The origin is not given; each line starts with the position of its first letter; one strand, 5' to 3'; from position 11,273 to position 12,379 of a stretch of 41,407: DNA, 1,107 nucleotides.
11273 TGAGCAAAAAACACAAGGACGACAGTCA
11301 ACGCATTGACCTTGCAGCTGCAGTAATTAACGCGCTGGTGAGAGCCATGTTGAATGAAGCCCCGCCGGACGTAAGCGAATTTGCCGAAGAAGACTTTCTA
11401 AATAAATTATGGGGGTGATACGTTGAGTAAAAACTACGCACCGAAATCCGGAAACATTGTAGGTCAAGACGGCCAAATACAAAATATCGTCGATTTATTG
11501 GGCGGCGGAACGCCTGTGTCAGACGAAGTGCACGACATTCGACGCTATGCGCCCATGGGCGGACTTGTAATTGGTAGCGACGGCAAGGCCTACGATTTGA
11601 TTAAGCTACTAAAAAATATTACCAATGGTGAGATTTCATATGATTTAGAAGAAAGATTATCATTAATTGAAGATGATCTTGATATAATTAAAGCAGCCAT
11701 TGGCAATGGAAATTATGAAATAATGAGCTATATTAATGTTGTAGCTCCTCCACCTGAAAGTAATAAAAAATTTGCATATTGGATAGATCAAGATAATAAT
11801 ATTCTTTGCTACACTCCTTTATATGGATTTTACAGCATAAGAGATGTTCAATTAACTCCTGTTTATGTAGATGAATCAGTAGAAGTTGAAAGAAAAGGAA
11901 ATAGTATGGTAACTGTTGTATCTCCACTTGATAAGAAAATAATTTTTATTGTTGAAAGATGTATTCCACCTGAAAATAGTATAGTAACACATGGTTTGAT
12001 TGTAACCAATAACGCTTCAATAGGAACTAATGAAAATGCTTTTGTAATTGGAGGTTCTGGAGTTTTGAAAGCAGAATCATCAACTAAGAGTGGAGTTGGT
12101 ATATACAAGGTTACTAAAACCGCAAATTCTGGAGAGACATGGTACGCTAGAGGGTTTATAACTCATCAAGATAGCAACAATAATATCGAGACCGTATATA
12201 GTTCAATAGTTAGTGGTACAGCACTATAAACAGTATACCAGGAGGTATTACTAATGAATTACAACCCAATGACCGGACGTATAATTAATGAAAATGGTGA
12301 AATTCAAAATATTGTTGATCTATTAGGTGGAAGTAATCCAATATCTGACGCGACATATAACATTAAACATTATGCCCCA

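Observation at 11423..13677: Two paralogous fibre-like genes and a terminator inserted between TerL and portal, with a sharp compositional mosaic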

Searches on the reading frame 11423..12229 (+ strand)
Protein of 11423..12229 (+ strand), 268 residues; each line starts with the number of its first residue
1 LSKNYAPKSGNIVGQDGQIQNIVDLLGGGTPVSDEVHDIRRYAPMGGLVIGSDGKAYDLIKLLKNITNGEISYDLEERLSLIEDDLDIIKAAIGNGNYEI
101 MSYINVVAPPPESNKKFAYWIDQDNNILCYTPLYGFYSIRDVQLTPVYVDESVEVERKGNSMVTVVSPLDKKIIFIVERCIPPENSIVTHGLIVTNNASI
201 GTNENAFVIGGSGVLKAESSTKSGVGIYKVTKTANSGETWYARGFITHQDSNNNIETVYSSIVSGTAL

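Call 7: search_protein_families(library=phrogs, proteins=[window:11423-12229:+], max_evalue=0.1)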
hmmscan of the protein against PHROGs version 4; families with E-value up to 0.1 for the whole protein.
window:11423-12229:+ (268 aa): 0 families

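Call 9: search_protein_families(library=pfam, proteins=[window:11423-12229:+], max_evalue=1)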
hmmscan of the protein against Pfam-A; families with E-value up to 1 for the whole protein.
window:11423-12229:+ (268 aa): 0 families

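Call 16: find_homologous_proteins(query=window:11423-12229:+)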
Query window:11423-12229:+ (268 aa): 7 proteins with E <= 0.001 among 866 candidates.
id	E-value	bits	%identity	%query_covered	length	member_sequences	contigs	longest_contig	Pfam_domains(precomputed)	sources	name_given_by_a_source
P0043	1.3e-141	489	100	84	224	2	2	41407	-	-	-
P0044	3.2e-54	202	49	72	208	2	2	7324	-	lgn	-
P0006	2.8e-27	114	87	25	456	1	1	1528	-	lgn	-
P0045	2.0e-18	85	45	44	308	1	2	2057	-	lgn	-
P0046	8.9e-18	83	56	34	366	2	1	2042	-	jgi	-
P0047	7.8e-17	80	67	23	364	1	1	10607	-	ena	-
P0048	1.6e-4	39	37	25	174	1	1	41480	-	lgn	-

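Call 22: find_encoding_contigs(protein=P0044, flank=8000, max_places=4)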
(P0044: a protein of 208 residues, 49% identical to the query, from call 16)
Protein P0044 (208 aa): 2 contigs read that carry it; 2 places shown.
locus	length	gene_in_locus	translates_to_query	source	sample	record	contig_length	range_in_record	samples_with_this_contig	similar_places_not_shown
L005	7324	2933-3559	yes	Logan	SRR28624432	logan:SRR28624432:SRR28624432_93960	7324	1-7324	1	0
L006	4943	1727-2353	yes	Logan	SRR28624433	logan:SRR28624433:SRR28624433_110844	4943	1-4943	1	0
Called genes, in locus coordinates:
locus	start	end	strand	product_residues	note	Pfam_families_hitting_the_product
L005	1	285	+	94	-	?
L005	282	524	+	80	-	-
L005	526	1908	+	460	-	PF03237:Terminase_6N, PF17288:Terminase_3C (faint)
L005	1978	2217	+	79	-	-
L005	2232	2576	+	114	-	PF04327:Peptidase_Prp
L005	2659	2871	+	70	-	-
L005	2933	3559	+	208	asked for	-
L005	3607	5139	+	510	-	PF05133:SPP1_portal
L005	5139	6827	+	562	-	PF06152:Phage_min_cap2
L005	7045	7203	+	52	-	-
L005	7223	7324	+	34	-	?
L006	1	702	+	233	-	?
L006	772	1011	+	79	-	-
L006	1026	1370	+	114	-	PF04327:Peptidase_Prp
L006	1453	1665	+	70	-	-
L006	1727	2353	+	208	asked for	-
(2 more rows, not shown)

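Call 26: search_solved_structures(query=window:11423-12229:+, max_evalue=10, show_alignments=3)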
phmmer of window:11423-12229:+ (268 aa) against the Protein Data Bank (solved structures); distinct sequences matched with E-value up to 10: 0.

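Call 52: find_encoding_contigs(protein=P0047, flank=8000, max_places=2)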
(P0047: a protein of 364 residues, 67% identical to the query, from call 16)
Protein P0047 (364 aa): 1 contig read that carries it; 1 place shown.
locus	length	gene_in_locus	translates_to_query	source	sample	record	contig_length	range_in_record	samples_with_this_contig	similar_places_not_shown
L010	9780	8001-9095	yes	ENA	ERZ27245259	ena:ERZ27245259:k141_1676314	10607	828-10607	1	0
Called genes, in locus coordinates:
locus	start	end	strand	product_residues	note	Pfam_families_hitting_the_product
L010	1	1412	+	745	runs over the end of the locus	?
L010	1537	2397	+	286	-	PF00892:EamA, PF03419:Peptidase_U4 (faint), PF10639:TMEM234 (faint), PF00892:EamA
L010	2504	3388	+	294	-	PF05709:Sipho_tail, PF22768:SPP1_Dit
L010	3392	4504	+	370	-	PF14594:Sipho_Gp37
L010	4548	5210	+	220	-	-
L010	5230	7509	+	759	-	PF18370:RGI_lyase (faint)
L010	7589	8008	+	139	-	PF05105:Phage_holin_4_1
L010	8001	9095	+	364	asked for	-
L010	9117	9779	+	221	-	?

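Call 53: find_encoding_contigs(protein=P0048, flank=10000, max_places=2)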
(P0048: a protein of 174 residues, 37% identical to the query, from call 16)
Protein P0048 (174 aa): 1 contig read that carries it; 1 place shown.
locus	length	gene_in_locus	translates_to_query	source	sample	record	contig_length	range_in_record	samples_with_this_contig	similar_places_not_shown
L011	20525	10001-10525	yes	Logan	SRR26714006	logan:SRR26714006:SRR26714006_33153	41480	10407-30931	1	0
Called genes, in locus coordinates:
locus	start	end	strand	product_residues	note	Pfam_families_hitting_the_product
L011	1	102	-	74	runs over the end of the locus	PF10073:GapR_DNA-bd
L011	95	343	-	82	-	-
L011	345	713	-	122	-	-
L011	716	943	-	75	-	-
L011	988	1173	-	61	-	-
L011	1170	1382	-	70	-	-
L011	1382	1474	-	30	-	-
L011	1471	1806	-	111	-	-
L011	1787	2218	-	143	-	-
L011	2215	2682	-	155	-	-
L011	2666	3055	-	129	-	PF03013:Pyr_excise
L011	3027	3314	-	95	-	-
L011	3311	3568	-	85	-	-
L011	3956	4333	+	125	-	-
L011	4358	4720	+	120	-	-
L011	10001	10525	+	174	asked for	-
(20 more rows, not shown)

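Call 55: predict_structure(alignment_id=A2)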
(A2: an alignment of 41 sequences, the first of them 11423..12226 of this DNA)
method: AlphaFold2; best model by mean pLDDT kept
length: 268 residues; sequences in the alignment: 41
mean_pLDDT: 79.2   pTM: 0.64
mean pLDDT of the five models: 79.2, 79.1, 77.9, 77.8, 76.8
residues with pLDDT >= 90: 147; 70-90: 21; 50-70: 66; < 50: 34
segments of 3 or more residues with pLDDT < 50: 1-8, 27-45
pLDDT, mean of each block of 10 residues (from residue 1): 39 60 53 43 50 60 59 59 61 51 84 96 93 85 94 96 89 95 97 98 98 98 93 97 98 98 96
secondary structure, 60 per line:
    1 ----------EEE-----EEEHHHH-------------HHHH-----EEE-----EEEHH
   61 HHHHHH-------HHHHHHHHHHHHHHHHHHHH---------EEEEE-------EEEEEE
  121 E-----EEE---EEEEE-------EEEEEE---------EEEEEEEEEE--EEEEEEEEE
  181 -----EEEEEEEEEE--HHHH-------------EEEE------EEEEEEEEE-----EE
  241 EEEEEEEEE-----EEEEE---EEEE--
elements in order: E11-13 E19-21 H22-25 H39-42 E48-50 E56-58 H59-66 H74-93 E103-107 E115-121 E127-129 E133-137 E145-150 E160-169 E172-180 E186-195 H198-201 E215-218 E225-233 E239-249 E255-259 E263-266

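Call 59: fold_search(model_id=the predicted structure, library=pdb)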
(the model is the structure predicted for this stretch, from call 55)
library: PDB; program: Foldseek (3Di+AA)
matches with E <= 10: 1395; with E <= 0.001: 2
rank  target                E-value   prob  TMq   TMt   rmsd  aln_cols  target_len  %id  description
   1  1xvs_A                7.9e-04  1.00  0.29  0.54   4.9       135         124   10  Crystal structure of apaG Protein from Vibrio cholerae (released 2004-12-14)
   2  3hbg                  7.9e-04  1.00  0.27  0.21   9.7       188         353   10  Structure of recombinant Chicken Liver Sulfite Oxidase mutant C185S (released 2010-04-14)
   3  3r18                  1.1e-03  1.00  0.28  0.21   4.0       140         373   10  Chicken sulfite oxidase double mutant with altered activity and substrate affinity (released 2012-02-08)
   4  4fxt_E                1.2e-03  1.00  0.28  0.35  16.0       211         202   13  Crystal structure of a DUF3823 family protein (BACOVA_02663) from Bacteroides ovatus ATCC 8483 at 2.77 A resolution (released 2012-07-25)
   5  9n9j_5                1.7e-03  1.00  0.28  0.47   6.0       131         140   12  Structure of a GRP94 folding intermediate engaged with a CCDC134- and FKBP11-bound secretory translocon (released 2025-11-19)
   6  1sox_B                1.9e-03  1.00  0.28  0.17   4.3       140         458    8  SULFITE OXIDASE FROM CHICKEN LIVER (released 1998-04-29)
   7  8b5l_q                2.0e-03  1.00  0.29  0.45   4.7       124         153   11  Cryo-EM structure of ribosome-Sec61-TRAP (TRanslocon Associated Protein) translocon complex (released 2023-03-01)
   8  2a9d_A                2.1e-03  1.00  0.28  0.21   4.1       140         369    8  Crystal structure of recombinant chicken sulfite oxidase with Arg at residue 161 (released 2005-08-02)
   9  4fxt_F                2.1e-03  1.00  0.29  0.37  15.3       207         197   12  Crystal structure of a DUF3823 family protein (BACOVA_02663) from Bacteroides ovatus ATCC 8483 at 2.77 A resolution (released 2012-07-25)
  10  1xq4_B                2.2e-03  1.00  0.28  0.54   4.3       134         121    9  Crystal Structure of the Putative ApaA Protein from Bordetella pertussis, Northeast Structural Genomics Target BeR40 (released 2004-11-09)
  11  4fxt_M                2.2e-03  0.99  0.28  0.36  14.3       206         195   13  Crystal structure of a DUF3823 family protein (BACOVA_02663) from Bacteroides ovatus ATCC 8483 at 2.77 A resolution (released 2012-07-25)
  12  3r19                  2.3e-03  1.00  0.27  0.20   6.6       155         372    9  Chicken sulfite oxidase triple mutant with altered activity and substrate affinity (released 2012-02-08)
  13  4fxt_I                2.3e-03  0.99  0.27  0.36  13.1       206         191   13  Crystal structure of a DUF3823 family protein (BACOVA_02663) from Bacteroides ovatus ATCC 8483 at 2.77 A resolution (released 2012-07-25)
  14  3rkp_B                2.5e-03  0.99  0.27  0.21  16.5       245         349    9  Crystal structure of BcpA*(D312A), the major pilin subunit of Bacillus cereus (released 2012-05-30)
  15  3hbp                  2.8e-03  1.00  0.28  0.21   4.0       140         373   10  The crystal structure of C185S mutant of recombinant sulfite oxidase with bound substrate, sulfite, at the active site (released 2010-04-14)
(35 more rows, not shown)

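Call 66: search_protein_families(library=pfam, proteins=[P0045, P0046, P0048], max_evalue=0.01)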
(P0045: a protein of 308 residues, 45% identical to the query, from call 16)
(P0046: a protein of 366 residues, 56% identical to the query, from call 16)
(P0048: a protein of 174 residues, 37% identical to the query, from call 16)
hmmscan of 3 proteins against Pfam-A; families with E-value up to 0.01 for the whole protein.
P0045 (308 aa): 0 families

P0046 (366 aa): 0 families

P0048 (174 aa): 0 families

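Call 67: search_protein_families(library=phrogs, proteins=[P0045, P0046, P0048], max_evalue=0.001)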
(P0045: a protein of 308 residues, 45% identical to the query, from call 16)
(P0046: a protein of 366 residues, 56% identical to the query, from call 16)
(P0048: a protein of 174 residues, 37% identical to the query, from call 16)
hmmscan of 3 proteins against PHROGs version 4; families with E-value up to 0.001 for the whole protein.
P0045 (308 aa): 0 families

P0046 (366 aa): 0 families

P0048 (174 aa): 6 families
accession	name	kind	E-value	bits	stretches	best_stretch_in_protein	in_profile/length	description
phrog_8780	-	tail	1.7e-06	27.5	1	71-121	38-92/755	minor tail protein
phrog_3904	-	tail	5.6e-06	25.9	1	65-121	618-671/1086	tail fiber protein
phrog_35690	-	unknown function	0.00012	23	1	65-155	62-152/156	-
phrog_13666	-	unknown function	0.0002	22.1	1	79-123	11-53/145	-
phrog_13853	-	unknown function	0.00027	21.9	1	126-157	27-58/151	-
phrog_35286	-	unknown function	0.00044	19.8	1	47-121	148-213/750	-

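Call 69: search_dna_similar(query=window:11423-12226:+, collection=phages, mode=protein, max_rows=30, max_evalue=0.001)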
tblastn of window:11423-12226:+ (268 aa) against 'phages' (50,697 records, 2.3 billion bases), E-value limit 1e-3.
Records with a match: 1; places in all: 1; records where one place covers at least 80% of the query: 0.
Best place of each record, by identity: <60% 1.
By first word of the organism name: Bacteriophage 1.
By host as written in the record: - 1.
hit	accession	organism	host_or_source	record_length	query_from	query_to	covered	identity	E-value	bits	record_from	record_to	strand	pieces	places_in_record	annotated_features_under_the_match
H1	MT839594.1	Bacteriophage sp.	human fecal samples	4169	99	266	63%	26.7%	2e-10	67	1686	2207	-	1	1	record has no annotation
